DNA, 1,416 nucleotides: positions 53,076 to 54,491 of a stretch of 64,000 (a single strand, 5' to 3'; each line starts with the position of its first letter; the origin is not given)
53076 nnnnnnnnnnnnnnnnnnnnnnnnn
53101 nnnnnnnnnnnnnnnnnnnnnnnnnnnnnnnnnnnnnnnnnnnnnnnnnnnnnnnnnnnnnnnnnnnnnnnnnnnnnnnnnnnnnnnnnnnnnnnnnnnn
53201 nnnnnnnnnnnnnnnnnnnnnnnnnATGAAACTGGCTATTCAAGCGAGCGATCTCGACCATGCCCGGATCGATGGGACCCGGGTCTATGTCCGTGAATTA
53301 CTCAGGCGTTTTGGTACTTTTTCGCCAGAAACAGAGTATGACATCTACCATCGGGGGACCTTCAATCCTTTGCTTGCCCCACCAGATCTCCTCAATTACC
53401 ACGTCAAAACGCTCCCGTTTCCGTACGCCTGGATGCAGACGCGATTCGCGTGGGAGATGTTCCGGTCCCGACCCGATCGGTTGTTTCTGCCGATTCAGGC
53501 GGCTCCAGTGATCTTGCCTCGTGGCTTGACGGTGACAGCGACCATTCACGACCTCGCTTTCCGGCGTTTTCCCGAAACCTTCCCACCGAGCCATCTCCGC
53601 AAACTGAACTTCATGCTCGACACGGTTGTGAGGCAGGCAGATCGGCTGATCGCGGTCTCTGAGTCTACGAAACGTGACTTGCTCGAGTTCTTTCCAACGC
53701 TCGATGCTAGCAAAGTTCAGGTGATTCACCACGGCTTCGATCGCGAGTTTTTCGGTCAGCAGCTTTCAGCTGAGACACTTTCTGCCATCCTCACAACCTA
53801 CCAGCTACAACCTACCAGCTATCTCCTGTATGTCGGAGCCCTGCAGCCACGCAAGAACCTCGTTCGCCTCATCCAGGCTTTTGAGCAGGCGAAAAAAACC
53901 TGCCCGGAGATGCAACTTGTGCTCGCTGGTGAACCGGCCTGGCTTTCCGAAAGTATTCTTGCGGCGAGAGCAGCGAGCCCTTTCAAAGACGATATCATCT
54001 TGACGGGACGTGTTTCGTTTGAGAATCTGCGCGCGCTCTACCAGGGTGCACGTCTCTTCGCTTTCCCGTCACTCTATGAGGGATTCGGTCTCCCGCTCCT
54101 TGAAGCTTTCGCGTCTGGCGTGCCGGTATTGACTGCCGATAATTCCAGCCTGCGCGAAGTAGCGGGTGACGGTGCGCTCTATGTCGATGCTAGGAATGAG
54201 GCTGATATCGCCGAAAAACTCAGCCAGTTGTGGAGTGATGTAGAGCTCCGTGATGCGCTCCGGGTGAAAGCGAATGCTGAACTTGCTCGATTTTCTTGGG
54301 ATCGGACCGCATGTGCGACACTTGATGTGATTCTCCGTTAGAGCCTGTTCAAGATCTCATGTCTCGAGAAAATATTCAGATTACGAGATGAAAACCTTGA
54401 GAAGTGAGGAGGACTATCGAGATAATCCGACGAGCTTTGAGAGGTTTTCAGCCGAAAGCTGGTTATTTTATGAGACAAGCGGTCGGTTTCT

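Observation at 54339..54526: MITE-like element with 19-bp terminal inverted repeats, plus a second inverted half-copy 38 kb away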

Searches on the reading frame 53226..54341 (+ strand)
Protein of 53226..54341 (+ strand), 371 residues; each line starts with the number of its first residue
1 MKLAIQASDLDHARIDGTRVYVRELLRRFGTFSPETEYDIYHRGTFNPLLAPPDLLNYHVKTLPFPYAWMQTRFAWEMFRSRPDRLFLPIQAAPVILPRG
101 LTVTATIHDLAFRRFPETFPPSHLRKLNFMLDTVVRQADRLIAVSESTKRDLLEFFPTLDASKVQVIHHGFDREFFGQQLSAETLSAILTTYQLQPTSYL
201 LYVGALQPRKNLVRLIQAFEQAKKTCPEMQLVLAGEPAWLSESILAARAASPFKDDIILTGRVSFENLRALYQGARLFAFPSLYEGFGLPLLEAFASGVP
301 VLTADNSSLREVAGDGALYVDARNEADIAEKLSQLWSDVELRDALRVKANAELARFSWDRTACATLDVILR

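Call 9: find_encoding_contigs(protein=window:53226-54341:+, flank=2000, max_places=6)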
Protein window:53226-54341:+ (371 aa): 1 contig read that carries it; 1 place shown.
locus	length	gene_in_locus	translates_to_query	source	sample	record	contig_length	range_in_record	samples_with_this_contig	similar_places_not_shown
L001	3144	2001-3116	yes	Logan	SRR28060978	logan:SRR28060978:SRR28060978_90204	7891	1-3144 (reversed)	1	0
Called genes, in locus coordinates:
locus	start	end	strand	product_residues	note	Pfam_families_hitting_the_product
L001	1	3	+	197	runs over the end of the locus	PF00677:Lum_binding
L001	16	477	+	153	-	PF00885:DMRL_synthase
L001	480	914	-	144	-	PF01467:CTP_transf_like (weak)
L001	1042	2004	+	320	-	PF02401:LYTB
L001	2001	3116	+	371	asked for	PF13439:Glyco_transf_4, PF20706:GT4-conflict, PF00534:Glycos_transf_1, PF13692:Glyco_trans_1_4, PF13524:Glyco_trans_1_2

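Call 20: search_protein_families(library=pfam, proteins=[window:53226-54341:+])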
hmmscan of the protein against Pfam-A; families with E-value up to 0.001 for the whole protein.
window:53226-54341:+ (371 aa): 6 families
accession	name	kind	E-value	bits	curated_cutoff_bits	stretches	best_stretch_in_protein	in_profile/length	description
PF00534.26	Glycos_transf_1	-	8.6e-32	110.5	26.4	1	199-349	17-169/172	Glycosyl transferases group 1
PF13692.12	Glyco_trans_1_4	-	1.6e-27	96.9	27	1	199-338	3-142/142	Glycosyl transferases group 1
PF13439.12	Glyco_transf_4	-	5.3e-11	43.3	28.5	1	67-174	57-169/170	Glycosyltransferase Family 4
PF20706.3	GT4-conflict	-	2.9e-10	40.2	26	1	134-362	143-382/385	Family 4 Glycosyltransferase in conflict systems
PF13524.12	Glyco_trans_1_2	-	1.1e-07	32.3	25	1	218-362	5-139/144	Glycosyl transferase-like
PF13579.12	Glyco_trans_4_4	-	0.00099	19.9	29.7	0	98-169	92-157/158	Glycosyl transferase 4-like domain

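Call 22: find_homologous_proteins(query=window:53226-54341:+, max_evalue=1e-40)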
Query window:53226-54341:+ (371 aa): 4659 proteins with E <= 1e-40 among 8000 candidates; the best 120 are listed.
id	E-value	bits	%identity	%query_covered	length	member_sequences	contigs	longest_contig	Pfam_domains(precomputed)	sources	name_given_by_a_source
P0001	2.3e-244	828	100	100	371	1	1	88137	PF00534.27,PF13524.13,PF13439.13,PF20706.4,PF13692.13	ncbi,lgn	ncbi:MAG: glycosyltransferase family 1 protein [Candidatus Moraniibacteriota bacterium]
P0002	8.9e-195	665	80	100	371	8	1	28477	PF00534.27,PF13524.13,PF13439.13,PF20706.4,PF13692.13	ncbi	ncbi:MAG: glycosyltransferase family 1 protein [Candidatus Moraniibacteriota bacterium]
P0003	1.8e-192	657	81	100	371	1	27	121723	PF00534.27,PF13524.13,PF13439.13,PF20706.4,PF13692.13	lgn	-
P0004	9.3e-192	655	79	100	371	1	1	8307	PF00534.27,PF13524.13,PF13439.13,PF20706.4,PF13692.13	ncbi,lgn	-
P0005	5.2e-186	636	78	100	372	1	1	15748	PF00534.27,PF13524.13,PF13439.13,PF20706.4,PF13692.13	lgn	-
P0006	5.5e-185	633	76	100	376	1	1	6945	PF00534.27,PF13524.13,PF13439.13,PF20706.4,PF13692.13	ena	-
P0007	8.7e-184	629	75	100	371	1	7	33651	PF00534.27,PF13524.13,PF13439.13,PF20706.4,PF13692.13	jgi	jgi:glycosyltransferase involved in cell wall biosynthesis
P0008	5.0e-183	626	76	100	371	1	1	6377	PF00534.27,PF13579.13,PF13524.13,PF13439.13,PF20706.4,PF13692.13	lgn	-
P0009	1.6e-182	624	77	100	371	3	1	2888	PF00534.27,PF13524.13,PF13439.13,PF20706.4,PF13692.13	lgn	-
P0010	2.5e-182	624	75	100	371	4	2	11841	PF00534.27,PF13524.13,PF13439.13,PF20706.4,PF13692.13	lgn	-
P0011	7.3e-182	622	74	100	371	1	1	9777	PF00534.27,PF13524.13,PF13439.13,PF20706.4,PF13692.13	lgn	-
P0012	1.9e-181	621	76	100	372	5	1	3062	PF00534.27,PF13524.13,PF13439.13,PF20706.4,PF13692.13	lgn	-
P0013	4.7e-180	616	75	100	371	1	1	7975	PF00534.27,PF13524.13,PF13439.13,PF20706.4,PF13692.13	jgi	jgi:glycosyltransferase involved in cell wall biosynthesis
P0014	1.0e-179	615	74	99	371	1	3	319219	PF00534.27,PF13524.13,PF13439.13,PF20706.4,PF13692.13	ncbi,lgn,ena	-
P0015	2.0e-179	614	75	100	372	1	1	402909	PF00534.27,PF13524.13,PF13439.13,PF20706.4,PF13692.13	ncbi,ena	-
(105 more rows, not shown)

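Call 23: find_encoding_contigs(protein=P0003, flank=10000, max_places=4)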
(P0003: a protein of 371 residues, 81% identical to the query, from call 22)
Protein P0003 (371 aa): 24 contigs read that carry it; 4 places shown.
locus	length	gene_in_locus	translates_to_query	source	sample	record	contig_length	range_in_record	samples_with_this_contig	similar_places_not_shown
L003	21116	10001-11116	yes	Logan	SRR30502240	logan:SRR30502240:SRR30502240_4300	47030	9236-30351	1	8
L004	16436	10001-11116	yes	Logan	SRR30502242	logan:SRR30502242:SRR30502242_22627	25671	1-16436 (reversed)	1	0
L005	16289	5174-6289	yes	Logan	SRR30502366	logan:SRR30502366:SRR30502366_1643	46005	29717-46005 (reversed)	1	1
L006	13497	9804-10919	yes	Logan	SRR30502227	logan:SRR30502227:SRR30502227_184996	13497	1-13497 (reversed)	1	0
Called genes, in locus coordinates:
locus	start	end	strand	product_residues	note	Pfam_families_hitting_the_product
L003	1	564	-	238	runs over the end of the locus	PF02463:SMC_N, PF00005:ABC_tran, PF13304:AAA_21 (weak)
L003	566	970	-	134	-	PF02082:Rrf2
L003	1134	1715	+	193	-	-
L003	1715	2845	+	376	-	PF01207:Dus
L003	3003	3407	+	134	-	PF04977:DivIC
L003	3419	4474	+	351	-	PF13616:Rotamase_3, PF00639:Rotamase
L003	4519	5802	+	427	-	PF00089:Trypsin, PF13365:Trypsin_2, PF13180:PDZ_2, PF17820:PDZ_6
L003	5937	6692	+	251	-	PF18900:DUF5656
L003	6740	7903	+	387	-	PF13365:Trypsin_2, PF13180:PDZ_2, PF17820:PDZ_6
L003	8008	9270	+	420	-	PF00587:tRNA-synt_2b, PF03129:HGTP_anticodon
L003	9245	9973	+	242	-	PF00696:AA_kinase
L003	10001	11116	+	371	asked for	PF13439:Glyco_transf_4, PF20706:GT4-conflict, PF00534:Glycos_transf_1, PF13692:Glyco_trans_1_4, PF13524:Glyco_trans_1_2 (weak)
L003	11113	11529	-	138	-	-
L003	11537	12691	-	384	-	-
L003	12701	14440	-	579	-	-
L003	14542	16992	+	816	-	PF00158:Sigma54_activat (faint), PF12775:AAA_7 (faint), PF13191:AAA_16, PF20030:bpMoxR (faint), PF07724:AAA_2, PF00004:AAA, PF07728:AAA_5, PF10431:ClpB_D2-small, +1 more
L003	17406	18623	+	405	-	PF13439:Glyco_transf_4, PF13579:Glyco_trans_4_4, PF00534:Glycos_transf_1, PF13692:Glyco_trans_1_4, PF13524:Glyco_trans_1_2 (weak)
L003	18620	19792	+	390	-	PF00534:Glycos_transf_1, PF13692:Glyco_trans_1_4, PF13524:Glyco_trans_1_2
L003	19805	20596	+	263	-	PF13489:Methyltransf_23, PF08241:Methyltransf_11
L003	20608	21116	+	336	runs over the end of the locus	PF01370:Epimerase, PF02719:Polysacc_synt_2, PF04321:RmlD_sub_bind, PF08659:KR (weak), PF01073:3Beta_HSD, PF07993:NAD_binding_4, PF16363:GDP_Man_Dehyd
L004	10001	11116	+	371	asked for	PF13439:Glyco_transf_4, PF20706:GT4-conflict, PF00534:Glycos_transf_1, PF13692:Glyco_trans_1_4, PF13524:Glyco_trans_1_2 (weak)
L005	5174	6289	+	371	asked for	PF13439:Glyco_transf_4, PF20706:GT4-conflict, PF00534:Glycos_transf_1, PF13692:Glyco_trans_1_4, PF13524:Glyco_trans_1_2 (weak)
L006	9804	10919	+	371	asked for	PF13439:Glyco_transf_4, PF20706:GT4-conflict, PF00534:Glycos_transf_1, PF13692:Glyco_trans_1_4, PF13524:Glyco_trans_1_2 (weak)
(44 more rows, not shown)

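Call 24: find_encoding_contigs(protein=P0002, flank=10000, max_places=3)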
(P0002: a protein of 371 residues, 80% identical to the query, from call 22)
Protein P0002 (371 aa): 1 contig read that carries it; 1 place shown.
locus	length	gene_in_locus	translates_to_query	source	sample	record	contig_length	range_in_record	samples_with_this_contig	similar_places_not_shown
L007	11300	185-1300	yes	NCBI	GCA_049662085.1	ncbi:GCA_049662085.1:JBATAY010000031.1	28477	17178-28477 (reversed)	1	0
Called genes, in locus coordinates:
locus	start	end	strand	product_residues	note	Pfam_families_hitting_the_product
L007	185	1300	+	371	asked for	PF13439:Glyco_transf_4, PF20706:GT4-conflict, PF00534:Glycos_transf_1, PF13692:Glyco_trans_1_4, PF13524:Glyco_trans_1_2 (weak)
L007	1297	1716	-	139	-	-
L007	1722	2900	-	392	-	-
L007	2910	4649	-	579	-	-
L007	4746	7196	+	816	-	PF20030:bpMoxR (faint), PF00158:Sigma54_activat (faint), PF13191:AAA_16 (weak), PF20720:nSTAND3 (faint), PF07724:AAA_2, PF00004:AAA, PF07728:AAA_5, PF10431:ClpB_D2-small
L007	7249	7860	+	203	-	-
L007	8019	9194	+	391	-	PF05257:CHAP (weak)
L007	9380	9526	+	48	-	-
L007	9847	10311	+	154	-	-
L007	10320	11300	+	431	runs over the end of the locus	PF01071:GARS_A, PF02843:GARS_C (weak)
